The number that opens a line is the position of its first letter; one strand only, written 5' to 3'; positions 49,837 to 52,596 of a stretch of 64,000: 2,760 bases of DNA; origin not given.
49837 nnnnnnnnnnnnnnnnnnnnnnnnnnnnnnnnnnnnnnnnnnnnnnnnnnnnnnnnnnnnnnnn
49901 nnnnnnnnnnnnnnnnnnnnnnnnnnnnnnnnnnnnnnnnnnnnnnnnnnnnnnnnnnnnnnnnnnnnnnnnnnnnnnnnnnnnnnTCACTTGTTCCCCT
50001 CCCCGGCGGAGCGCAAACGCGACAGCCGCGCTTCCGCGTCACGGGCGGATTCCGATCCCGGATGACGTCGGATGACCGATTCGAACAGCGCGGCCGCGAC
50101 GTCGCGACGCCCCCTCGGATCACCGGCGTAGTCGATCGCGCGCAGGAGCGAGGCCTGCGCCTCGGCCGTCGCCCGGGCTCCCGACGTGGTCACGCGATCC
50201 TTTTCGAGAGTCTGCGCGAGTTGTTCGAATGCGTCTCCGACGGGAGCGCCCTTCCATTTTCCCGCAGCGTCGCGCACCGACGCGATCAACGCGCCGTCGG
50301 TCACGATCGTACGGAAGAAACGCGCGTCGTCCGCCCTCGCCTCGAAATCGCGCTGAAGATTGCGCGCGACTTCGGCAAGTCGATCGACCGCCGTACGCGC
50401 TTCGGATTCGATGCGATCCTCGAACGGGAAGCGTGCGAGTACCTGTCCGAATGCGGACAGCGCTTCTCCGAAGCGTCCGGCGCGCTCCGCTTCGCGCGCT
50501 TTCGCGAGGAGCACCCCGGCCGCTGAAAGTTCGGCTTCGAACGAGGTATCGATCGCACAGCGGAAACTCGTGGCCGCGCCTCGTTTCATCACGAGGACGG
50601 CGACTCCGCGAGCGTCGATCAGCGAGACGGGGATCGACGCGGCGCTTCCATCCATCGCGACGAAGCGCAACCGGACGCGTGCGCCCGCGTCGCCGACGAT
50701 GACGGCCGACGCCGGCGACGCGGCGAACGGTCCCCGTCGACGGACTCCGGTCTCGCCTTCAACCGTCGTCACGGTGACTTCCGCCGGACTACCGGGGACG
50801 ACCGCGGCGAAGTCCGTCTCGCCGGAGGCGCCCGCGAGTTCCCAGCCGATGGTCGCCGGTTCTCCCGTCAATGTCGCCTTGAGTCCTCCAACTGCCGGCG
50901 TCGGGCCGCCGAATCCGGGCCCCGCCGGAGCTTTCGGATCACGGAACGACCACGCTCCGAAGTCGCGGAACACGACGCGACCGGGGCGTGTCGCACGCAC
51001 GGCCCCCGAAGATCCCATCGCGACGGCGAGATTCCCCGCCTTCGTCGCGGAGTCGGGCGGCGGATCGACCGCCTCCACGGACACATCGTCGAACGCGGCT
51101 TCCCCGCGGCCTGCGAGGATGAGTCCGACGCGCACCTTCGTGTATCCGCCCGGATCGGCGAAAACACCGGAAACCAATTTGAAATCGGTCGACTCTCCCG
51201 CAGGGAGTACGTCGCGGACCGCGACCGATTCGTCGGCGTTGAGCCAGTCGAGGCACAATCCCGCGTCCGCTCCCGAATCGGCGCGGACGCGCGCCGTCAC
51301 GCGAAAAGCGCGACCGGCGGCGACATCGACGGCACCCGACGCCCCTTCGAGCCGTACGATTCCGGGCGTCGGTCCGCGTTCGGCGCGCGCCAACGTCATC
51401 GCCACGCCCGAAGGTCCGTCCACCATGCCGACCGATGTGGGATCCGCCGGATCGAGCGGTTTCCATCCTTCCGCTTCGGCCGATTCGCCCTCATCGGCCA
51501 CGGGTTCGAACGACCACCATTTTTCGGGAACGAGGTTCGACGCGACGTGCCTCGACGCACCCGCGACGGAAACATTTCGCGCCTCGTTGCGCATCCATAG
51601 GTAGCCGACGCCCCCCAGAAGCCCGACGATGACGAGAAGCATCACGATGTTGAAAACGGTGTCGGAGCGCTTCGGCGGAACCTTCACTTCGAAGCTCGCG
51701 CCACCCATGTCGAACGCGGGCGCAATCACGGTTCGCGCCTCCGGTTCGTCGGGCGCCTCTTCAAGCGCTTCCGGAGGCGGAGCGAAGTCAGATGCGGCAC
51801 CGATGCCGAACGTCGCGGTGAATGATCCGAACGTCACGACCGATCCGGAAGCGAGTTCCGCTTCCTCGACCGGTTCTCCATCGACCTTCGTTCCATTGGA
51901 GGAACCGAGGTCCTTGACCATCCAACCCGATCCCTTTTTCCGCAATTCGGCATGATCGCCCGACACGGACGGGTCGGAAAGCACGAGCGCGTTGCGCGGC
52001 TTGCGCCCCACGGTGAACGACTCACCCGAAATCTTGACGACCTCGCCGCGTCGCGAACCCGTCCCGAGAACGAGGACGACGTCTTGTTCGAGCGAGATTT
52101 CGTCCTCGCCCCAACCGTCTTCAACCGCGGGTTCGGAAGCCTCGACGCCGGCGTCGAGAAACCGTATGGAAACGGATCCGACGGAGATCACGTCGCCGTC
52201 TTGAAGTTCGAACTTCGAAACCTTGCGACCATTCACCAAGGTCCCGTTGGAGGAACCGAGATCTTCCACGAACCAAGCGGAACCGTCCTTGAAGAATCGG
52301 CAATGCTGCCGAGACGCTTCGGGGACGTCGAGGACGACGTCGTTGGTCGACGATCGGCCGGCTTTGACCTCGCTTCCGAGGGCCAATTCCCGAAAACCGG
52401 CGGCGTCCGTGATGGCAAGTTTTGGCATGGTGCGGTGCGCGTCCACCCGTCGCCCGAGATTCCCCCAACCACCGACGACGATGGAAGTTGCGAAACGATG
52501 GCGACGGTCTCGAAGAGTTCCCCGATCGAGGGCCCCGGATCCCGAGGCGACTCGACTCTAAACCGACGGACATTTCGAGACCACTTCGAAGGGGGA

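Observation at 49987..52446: Double-FHA / TM / periplasmic-domain protein as first gene of the pseudopilin operon (YscD-like architecture)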

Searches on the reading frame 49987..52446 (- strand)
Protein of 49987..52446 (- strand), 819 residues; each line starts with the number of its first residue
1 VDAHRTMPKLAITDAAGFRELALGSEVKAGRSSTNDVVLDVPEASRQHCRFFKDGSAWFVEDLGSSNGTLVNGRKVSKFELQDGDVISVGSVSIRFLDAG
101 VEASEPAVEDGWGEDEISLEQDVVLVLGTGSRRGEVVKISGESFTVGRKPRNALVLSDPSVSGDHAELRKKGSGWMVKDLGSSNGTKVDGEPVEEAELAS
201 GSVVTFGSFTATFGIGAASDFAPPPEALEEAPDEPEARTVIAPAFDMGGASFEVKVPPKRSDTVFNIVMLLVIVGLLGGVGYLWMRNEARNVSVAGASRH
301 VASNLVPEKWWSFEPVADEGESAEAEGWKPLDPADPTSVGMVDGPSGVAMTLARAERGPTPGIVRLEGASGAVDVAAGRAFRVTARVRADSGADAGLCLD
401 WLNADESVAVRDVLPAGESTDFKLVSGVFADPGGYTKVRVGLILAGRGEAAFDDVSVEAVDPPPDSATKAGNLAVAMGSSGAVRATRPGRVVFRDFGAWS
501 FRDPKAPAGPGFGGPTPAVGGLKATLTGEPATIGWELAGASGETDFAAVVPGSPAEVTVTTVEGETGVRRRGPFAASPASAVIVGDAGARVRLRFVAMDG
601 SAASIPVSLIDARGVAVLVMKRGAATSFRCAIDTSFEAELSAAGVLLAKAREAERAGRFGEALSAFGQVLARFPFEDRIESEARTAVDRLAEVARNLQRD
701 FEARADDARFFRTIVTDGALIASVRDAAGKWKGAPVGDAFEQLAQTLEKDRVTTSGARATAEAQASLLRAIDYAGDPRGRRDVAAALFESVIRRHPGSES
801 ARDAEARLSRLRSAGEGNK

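Call 5: search_protein_families(library=pfam, proteins=[window:49987-52446:-], max_evalue=0.01)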
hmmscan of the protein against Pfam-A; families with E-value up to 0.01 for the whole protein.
window:49987-52446:- (819 aa): 3 families
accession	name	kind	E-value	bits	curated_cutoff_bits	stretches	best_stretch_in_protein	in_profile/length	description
PF00498.31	FHA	-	1.5e-41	141.1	20.7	2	28-90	2-67/67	FHA domain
PF16697.10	Yop-YscD_cpl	-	5.6e-31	107.1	33.2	2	129-212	4-89/94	Inner membrane component of T3SS, cytoplasmic domain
PF13174.12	TPR_6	-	0.0037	18.2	26.3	0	778-798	13-33/33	Tetratricopeptide repeat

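Call 6: search_protein_families(library=ncbifam, proteins=[window:49987-52446:-], max_evalue=0.01)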
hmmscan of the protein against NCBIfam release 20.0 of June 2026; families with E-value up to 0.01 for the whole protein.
window:49987-52446:- (819 aa): 7 families
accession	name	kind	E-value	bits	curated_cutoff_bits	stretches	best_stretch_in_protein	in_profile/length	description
NF049868.1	FhaB_Rv0019c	equivalog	8.7e-35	120.1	125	2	123-207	67-152/158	FHA domain-containing protein FhaB/FipA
NF041660.2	oxygluDhInhib_OdhI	equivalog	8.1e-28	96.9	200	2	123-213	37-127/130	oxoglutarate dehydrogenase inhibitor Odhl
TIGR03354.1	VI_FHA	hypoth_equivalog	5.5e-19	69.3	120.25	2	138-231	20-121/420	type VI secretion system-associated FHA domain protein TagH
NF052573.1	HisKinEspAMyxo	equivalog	1.1e-16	60.1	1400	2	27-96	48-119/755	serine histidine kinase EspA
NF033760.1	gliding_GltG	equivalog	3.5e-16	58.9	650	2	27-99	26-99/650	adventurous gliding motility protein GltG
TIGR02795.1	tol_pal_ybgF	equivalog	0.005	17.4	90.1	0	779-808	90-119/119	tol-pal system protein YbgF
TIGR03302.1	OM_YfiO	subfamily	0.0099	15.4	81.4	0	782-812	132-162/239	outer membrane protein assembly factor BamD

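Call 9: search_solved_structures(query=window:49987-52446:-, max_evalue=0.01)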
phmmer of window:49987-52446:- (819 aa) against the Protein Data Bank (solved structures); distinct sequences matched with E-value up to 0.01: 25.
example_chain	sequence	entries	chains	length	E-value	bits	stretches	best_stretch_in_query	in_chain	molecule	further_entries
6i2q_B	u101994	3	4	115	2e-12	49.3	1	123-220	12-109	Glycogen accumulation regulator GarA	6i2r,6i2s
8p5r_G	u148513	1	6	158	3.3e-12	48.5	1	122-220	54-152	Glycogen accumulation regulator GarA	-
2kfu_A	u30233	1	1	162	2.7e-10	42.2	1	121-216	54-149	Rv1827 pThr 22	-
6i2p_D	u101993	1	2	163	2.8e-10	42.2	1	121-216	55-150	Glycogen accumulation regulator GarA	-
7rj3_A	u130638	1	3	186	3.2e-10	42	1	121-216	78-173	Glycogen accumulation regulator GarA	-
2kkl_A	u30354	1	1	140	4.5e-10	41.5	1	124-216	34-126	Uncharacterized protein Mb1858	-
6cah_A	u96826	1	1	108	1.9e-09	39.4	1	24-101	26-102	ABC transporter ATP-binding/permease protein Rv1747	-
6hc0_B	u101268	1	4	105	3.1e-08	35.4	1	23-100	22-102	GGDEF domain protein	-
6hc1_A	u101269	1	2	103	3.8e-08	35.1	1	23-100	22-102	GGDEF domain protein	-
6hbz_A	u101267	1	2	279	4.1e-08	35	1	24-111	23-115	GGDEF domain protein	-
1uht_A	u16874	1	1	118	4.6e-08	34.8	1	23-211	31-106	expressed protein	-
2kb3_A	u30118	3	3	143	1.2e-07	33.5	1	123-218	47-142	Oxoglutarate dehydrogenase inhibitor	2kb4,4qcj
8p5x_G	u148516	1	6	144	1.2e-07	33.5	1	123-218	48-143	Oxoglutarate dehydrogenase inhibitor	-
2lc1_A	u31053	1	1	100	3.4e-07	32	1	124-207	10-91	Putative uncharacterized protein TB39.8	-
3po8_A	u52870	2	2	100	3.6e-07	31.9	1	124-208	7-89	Putative uncharacterized protein TB39.8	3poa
3gqs_A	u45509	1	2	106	1.5e-06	29.8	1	135-208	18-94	Adenylate cyclase-like protein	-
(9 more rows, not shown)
